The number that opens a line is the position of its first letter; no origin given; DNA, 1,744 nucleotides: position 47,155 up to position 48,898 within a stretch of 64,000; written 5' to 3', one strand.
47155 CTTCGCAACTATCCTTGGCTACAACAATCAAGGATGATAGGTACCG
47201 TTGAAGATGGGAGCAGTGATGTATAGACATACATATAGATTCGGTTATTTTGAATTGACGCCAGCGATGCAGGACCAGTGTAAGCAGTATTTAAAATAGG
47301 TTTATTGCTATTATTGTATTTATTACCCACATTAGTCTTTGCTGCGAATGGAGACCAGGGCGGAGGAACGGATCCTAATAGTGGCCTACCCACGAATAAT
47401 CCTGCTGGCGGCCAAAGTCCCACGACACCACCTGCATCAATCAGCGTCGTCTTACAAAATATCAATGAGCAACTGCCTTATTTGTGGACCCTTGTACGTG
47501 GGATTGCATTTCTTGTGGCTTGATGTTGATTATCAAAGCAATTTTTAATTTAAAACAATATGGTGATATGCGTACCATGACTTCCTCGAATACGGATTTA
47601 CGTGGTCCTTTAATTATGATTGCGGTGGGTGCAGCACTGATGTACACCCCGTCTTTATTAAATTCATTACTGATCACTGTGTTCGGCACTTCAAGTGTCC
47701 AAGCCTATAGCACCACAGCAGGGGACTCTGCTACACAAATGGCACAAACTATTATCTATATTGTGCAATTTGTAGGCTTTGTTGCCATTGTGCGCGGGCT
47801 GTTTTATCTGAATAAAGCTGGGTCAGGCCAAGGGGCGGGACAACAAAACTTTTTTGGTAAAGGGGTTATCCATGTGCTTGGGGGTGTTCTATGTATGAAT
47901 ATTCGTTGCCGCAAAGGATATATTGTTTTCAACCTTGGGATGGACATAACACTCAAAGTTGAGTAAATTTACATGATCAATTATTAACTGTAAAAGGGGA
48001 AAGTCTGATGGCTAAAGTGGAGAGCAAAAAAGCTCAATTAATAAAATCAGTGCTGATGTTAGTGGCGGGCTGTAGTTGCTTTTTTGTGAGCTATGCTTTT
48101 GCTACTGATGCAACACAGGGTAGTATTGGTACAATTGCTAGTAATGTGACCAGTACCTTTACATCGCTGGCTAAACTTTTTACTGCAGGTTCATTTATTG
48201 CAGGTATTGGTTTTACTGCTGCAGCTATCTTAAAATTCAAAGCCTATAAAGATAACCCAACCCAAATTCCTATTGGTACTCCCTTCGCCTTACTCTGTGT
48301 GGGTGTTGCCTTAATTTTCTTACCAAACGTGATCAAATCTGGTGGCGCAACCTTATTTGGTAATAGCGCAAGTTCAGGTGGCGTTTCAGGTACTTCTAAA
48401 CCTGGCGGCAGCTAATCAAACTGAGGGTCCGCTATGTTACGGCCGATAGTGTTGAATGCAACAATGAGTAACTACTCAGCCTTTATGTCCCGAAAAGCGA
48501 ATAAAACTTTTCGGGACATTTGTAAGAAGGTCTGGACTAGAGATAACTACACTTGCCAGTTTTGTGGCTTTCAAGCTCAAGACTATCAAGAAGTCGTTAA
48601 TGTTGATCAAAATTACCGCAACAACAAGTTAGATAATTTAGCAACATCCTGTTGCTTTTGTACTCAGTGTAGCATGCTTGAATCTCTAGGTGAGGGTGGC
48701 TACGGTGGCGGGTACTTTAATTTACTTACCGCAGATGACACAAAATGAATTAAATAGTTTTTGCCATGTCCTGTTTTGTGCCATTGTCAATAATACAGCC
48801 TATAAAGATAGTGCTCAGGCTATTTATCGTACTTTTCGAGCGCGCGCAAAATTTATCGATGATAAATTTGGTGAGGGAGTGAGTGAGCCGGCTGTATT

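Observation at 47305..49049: Frameshifts in two adjacent small dot/icm genes (icmC-like and icmJ/dotN-like)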

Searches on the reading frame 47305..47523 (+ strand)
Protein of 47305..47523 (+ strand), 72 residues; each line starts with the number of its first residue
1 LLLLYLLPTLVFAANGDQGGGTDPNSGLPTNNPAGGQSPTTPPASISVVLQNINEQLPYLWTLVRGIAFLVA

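Call 5: search_protein_families(library=pfam, proteins=[window:47305-47523:+], max_evalue=0.01)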
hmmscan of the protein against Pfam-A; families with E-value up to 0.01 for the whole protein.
window:47305-47523:+ (72 aa): 0 families

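Call 6: search_protein_families(library=ncbifam, proteins=[window:47305-47523:+], max_evalue=0.01)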
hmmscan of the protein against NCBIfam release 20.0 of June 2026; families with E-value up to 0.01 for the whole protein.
window:47305-47523:+ (72 aa): 0 families

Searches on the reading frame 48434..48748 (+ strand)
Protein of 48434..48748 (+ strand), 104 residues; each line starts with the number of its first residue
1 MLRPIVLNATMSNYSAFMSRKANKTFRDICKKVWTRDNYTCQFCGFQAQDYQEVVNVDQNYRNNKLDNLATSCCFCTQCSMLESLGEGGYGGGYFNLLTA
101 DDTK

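Call 5: search_protein_families(library=pfam, proteins=[window:48434-48748:+], max_evalue=0.01)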
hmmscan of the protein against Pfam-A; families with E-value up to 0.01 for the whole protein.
window:48434-48748:+ (104 aa): 0 families

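Call 6: search_protein_families(library=ncbifam, proteins=[window:48434-48748:+], max_evalue=0.01)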
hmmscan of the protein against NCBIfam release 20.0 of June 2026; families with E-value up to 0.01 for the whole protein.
window:48434-48748:+ (104 aa): 2 families
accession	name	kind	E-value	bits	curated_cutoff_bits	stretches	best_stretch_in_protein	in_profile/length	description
NF038221.1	IcmJ_DotN_IVB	equivalog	3.3e-39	134.6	100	1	5-95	9-99/205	type IVB secretion system protein IcmJDotN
NF040563.1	guided_IscB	equivalog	0.0078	15.4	175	1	29-79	183-234/314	RNA-guided endonuclease IscB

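Call 34: list_cluster_members(proteins=[window:48434-48748:+, window:48008-48415:+, window:546-1889:-, window:29345-30838:+, window:39481-40815:-, window:43240-44475:+, window:28838-29332:+, window:32507-32992:+, window:31103-32311:+, window:61177-61872:+])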
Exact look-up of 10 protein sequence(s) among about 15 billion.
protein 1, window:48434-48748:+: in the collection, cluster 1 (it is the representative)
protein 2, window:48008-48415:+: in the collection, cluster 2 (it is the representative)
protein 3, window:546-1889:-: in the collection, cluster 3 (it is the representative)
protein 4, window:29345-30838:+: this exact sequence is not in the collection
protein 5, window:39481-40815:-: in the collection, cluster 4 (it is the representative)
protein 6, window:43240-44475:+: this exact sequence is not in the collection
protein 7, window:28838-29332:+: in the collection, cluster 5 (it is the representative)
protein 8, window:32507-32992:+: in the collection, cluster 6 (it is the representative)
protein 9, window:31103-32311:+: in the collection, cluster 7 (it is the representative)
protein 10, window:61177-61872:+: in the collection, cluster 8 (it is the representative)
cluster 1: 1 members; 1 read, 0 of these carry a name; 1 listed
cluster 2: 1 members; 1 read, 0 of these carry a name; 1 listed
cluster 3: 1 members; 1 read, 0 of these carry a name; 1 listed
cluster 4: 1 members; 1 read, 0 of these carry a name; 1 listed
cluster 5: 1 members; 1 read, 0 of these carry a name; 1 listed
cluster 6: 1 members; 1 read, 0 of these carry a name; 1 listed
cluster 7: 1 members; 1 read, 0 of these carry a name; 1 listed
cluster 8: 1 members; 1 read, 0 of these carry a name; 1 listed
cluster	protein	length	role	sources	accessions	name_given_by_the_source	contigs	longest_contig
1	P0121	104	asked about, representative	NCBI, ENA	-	-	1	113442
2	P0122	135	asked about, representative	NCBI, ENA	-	-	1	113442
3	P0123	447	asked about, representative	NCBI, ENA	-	-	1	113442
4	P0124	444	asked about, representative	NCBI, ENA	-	-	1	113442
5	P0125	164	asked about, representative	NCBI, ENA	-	-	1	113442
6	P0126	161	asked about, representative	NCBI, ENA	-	-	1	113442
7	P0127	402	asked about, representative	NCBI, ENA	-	-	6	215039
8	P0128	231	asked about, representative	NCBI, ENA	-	-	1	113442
